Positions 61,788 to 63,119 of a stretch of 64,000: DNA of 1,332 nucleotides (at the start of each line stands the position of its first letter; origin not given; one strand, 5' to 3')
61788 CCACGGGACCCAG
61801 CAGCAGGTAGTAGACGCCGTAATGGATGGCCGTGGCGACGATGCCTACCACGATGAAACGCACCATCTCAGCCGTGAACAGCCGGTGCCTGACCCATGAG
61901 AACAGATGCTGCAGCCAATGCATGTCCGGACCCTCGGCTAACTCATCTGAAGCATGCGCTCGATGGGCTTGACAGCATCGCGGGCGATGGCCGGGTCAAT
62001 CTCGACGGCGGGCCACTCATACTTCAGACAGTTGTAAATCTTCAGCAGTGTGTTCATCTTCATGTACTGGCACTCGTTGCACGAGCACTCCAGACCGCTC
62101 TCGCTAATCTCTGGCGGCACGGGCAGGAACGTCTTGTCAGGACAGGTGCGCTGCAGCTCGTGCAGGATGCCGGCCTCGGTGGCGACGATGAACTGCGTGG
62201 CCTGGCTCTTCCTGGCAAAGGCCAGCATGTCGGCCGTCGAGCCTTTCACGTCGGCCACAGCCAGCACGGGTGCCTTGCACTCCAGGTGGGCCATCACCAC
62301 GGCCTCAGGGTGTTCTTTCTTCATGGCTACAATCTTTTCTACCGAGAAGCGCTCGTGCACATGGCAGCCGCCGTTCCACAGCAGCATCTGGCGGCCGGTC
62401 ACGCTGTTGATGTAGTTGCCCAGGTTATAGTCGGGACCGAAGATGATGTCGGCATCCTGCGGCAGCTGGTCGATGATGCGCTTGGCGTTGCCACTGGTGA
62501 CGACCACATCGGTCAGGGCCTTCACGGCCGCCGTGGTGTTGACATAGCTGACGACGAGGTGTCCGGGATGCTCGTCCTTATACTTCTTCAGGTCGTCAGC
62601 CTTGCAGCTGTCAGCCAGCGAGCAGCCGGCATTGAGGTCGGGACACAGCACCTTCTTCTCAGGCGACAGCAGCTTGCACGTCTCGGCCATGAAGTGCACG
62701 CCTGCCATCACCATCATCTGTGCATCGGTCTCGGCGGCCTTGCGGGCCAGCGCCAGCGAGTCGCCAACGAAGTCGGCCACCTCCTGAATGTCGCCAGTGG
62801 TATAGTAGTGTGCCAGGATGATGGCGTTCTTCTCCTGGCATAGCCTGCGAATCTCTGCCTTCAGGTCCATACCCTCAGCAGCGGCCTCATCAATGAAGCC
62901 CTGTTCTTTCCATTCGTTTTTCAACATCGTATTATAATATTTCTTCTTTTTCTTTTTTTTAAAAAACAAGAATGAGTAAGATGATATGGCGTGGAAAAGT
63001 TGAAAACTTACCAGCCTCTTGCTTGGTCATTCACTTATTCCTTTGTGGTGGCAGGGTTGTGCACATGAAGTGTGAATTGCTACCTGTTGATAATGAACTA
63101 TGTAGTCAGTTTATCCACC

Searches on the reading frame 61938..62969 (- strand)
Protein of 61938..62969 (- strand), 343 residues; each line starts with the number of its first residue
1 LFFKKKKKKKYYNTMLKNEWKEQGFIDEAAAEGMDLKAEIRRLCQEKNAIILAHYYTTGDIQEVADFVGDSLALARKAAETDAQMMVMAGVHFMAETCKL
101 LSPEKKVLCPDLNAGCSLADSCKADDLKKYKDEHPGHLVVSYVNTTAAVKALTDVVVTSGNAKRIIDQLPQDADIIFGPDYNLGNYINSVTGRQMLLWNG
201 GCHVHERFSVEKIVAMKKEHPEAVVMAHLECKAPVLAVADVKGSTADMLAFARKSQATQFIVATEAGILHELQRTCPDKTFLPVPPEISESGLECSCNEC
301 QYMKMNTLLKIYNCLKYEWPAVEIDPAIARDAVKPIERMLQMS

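Call 72: list_cluster_members(proteins=[window:61938-62969:-, window:60546-61514:-, window:2725-5790:-, window:41394-41789:+])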
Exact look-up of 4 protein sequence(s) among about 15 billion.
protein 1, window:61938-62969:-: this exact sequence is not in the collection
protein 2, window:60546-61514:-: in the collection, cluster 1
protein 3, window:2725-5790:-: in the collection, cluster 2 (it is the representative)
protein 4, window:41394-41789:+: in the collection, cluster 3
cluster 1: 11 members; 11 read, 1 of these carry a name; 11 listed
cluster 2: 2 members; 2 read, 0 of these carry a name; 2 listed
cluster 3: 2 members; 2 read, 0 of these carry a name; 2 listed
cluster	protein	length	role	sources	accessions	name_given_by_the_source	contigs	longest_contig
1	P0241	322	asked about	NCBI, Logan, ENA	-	-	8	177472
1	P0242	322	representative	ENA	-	-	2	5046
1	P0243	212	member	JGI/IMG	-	glycosyltransferase involved in cell wall biosynthesis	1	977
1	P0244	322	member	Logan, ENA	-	-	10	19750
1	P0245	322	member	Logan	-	-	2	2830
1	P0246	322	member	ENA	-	-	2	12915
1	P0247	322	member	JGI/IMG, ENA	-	-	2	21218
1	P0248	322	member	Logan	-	-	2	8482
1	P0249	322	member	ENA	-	-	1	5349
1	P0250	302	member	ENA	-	-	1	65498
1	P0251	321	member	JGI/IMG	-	-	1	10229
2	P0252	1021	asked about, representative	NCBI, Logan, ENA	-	-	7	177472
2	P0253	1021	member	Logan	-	-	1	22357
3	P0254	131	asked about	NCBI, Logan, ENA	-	-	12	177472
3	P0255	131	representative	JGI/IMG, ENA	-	-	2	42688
